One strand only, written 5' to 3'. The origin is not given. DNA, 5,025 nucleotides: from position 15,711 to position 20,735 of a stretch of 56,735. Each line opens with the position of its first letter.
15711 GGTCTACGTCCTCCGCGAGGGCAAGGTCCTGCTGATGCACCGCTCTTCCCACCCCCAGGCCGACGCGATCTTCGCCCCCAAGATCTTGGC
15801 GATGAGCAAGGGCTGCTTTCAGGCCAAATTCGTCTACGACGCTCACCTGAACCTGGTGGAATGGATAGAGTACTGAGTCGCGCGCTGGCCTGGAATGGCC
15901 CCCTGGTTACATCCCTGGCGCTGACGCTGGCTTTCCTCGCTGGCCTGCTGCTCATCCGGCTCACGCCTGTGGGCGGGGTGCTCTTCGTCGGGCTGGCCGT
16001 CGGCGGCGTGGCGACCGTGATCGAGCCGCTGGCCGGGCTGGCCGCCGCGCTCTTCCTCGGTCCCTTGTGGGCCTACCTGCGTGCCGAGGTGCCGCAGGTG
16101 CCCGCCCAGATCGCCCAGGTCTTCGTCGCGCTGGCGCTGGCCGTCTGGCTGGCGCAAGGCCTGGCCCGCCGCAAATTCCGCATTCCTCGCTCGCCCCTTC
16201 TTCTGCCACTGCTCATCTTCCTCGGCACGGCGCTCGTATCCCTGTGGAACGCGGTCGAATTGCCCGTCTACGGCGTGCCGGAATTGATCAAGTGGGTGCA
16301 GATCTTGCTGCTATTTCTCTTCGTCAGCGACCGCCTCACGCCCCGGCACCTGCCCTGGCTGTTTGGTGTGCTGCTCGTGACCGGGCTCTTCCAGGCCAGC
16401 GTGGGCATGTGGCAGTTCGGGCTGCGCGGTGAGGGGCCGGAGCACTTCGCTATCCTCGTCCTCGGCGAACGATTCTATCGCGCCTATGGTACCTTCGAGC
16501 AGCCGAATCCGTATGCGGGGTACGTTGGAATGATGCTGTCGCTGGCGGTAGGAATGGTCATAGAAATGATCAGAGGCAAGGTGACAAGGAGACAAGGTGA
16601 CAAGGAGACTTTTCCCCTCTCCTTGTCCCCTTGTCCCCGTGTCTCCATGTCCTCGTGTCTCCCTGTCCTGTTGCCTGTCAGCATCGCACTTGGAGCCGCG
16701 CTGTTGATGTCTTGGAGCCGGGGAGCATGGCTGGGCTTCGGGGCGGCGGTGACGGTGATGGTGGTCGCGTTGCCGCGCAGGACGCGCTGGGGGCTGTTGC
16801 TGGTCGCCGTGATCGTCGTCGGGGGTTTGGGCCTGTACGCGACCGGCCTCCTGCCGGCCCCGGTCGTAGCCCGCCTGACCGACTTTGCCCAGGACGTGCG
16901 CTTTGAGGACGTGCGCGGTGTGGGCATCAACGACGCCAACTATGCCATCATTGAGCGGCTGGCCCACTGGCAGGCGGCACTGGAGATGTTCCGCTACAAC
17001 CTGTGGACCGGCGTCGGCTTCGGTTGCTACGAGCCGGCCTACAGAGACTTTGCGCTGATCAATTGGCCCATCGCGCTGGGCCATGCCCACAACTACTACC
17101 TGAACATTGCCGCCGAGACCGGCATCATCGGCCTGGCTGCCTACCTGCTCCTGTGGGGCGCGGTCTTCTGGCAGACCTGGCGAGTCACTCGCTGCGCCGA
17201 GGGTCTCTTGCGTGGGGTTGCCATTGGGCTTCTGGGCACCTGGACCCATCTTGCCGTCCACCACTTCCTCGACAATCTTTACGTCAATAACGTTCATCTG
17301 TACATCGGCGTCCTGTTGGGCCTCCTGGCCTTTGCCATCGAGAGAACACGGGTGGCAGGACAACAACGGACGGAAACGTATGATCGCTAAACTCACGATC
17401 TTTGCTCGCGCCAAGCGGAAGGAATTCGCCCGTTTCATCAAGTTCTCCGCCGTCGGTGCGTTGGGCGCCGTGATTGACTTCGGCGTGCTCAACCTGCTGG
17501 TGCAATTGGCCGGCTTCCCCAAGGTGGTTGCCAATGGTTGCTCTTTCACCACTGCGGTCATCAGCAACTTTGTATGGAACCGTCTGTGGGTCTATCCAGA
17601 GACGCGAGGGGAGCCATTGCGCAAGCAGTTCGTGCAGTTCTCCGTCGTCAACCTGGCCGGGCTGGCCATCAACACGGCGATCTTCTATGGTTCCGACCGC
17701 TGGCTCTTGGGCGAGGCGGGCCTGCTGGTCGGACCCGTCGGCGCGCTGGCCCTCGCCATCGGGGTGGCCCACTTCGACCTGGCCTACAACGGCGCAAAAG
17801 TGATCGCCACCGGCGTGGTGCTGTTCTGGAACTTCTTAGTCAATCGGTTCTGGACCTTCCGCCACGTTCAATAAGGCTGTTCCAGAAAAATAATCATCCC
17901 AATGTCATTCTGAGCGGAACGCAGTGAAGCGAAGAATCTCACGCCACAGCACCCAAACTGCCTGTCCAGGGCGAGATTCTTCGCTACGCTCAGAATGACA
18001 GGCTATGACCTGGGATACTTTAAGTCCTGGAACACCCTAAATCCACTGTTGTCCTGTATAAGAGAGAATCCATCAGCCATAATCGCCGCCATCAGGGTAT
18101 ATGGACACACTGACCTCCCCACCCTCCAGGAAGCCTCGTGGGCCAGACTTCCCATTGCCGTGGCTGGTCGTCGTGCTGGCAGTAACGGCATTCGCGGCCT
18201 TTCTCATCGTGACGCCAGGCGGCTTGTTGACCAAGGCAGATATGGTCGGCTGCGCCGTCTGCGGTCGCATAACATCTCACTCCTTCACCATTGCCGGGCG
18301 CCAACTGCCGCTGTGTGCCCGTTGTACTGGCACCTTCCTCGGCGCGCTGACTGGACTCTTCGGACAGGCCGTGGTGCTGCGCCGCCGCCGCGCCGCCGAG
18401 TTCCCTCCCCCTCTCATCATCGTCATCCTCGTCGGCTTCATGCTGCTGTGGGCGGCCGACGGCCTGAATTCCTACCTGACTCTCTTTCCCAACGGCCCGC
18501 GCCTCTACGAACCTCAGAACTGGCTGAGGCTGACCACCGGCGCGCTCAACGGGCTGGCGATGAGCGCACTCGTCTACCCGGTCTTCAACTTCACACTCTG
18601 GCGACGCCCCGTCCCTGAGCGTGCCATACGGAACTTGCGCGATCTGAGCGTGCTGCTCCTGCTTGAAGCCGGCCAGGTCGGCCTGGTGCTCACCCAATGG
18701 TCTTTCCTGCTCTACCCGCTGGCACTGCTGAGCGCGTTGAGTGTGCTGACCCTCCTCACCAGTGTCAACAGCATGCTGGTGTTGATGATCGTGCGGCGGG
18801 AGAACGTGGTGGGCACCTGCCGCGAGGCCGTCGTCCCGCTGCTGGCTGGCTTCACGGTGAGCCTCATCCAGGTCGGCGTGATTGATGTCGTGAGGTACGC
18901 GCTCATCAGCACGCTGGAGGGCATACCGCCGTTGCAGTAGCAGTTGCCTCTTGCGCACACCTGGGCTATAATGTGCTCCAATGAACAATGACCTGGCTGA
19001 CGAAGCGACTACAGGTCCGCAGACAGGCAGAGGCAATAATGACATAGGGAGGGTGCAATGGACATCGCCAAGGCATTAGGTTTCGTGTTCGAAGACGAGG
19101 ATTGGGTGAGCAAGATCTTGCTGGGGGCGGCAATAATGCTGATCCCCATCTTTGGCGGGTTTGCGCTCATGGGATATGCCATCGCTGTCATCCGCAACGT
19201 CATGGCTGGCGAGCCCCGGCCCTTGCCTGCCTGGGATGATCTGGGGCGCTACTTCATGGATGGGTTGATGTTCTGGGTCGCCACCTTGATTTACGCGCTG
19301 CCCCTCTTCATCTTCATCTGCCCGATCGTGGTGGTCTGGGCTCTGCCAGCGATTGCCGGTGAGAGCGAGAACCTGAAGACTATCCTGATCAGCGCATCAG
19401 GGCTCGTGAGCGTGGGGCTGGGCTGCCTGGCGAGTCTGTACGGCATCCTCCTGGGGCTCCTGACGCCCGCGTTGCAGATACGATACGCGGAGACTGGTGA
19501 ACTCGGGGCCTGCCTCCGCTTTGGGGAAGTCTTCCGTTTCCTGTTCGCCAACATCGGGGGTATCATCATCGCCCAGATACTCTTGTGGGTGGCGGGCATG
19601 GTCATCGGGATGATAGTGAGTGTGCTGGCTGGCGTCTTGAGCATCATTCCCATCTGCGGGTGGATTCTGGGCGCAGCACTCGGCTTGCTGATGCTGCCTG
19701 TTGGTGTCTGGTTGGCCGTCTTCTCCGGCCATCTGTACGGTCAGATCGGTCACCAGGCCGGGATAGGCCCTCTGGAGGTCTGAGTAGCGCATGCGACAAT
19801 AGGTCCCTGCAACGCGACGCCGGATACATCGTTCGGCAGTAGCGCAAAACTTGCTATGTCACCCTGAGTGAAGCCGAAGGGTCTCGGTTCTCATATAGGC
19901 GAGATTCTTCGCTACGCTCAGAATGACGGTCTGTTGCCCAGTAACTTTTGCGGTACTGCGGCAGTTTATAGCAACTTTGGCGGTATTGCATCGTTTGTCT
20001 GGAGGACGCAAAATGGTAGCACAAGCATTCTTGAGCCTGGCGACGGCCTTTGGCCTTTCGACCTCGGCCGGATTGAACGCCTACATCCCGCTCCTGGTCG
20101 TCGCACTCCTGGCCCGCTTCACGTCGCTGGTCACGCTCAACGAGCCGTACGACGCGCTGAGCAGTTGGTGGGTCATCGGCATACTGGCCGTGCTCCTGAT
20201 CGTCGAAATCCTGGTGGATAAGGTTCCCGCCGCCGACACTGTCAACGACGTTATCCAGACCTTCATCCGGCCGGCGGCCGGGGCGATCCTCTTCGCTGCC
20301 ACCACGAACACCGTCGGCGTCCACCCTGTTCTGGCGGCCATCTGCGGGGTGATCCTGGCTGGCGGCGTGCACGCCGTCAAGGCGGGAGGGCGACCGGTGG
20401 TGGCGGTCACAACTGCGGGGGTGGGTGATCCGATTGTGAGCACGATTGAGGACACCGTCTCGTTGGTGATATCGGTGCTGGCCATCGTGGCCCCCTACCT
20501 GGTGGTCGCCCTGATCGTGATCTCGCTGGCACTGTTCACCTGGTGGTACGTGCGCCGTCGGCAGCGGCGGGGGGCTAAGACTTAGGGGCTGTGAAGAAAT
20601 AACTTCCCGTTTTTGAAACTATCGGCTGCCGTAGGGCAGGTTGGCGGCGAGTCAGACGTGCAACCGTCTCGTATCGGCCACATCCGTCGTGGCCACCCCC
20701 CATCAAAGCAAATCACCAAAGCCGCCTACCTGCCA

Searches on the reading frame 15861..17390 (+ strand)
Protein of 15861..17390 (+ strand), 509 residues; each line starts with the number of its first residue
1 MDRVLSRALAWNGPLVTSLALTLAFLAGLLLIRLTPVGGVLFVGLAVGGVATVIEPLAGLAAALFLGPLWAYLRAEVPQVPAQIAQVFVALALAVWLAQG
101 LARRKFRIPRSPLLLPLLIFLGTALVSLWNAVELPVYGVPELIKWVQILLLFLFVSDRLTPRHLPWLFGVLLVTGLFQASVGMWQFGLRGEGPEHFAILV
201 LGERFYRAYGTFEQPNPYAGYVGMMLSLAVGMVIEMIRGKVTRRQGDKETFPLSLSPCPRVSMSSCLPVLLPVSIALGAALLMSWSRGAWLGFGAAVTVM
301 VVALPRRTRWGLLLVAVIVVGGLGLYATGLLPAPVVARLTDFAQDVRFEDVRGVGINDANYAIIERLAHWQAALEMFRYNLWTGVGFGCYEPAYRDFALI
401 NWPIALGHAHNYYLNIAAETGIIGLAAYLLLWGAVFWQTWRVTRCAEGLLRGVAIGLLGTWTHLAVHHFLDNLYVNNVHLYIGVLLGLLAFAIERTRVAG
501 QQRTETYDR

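Call 59: search_protein_families(library=pfam, proteins=[window:15861-17390:+], max_evalue=0.00001)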
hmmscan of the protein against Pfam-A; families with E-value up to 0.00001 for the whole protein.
window:15861-17390:+ (509 aa): 1 family
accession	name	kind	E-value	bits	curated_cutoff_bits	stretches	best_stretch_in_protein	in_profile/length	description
PF04932.20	Wzy_C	-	4.5e-23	82.1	31.7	1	274-429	3-149/149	O-Antigen ligase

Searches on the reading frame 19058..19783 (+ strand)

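Call 59: search_protein_families(library=pfam, proteins=[window:19058-19783:+], max_evalue=0.00001)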
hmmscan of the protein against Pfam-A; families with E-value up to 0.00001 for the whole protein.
window:19058-19783:+ (241 aa): 1 family
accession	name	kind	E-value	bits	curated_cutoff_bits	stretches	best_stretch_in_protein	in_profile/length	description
PF13197.11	DUF4013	-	1.6e-28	100.1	26.9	1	24-191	3-167/168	Protein of unknown function (DUF4013)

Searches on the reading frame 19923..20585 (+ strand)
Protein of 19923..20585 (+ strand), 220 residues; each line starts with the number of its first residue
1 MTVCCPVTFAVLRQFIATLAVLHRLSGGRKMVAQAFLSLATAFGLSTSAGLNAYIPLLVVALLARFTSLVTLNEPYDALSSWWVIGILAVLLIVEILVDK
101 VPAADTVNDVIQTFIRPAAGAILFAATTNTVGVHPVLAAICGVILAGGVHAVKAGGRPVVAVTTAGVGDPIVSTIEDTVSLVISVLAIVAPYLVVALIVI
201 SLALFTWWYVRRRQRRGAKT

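Call 60: search_protein_families(library=pfam, proteins=[window:19923-20585:+], max_evalue=0.00001)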
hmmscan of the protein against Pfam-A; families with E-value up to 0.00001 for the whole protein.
window:19923-20585:+ (220 aa): 1 family
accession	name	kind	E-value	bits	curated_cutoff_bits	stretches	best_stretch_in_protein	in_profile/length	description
PF13548.11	DUF4126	-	2.1e-51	174.5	27.5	1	39-209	1-173/175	Domain of unknown function (DUF4126)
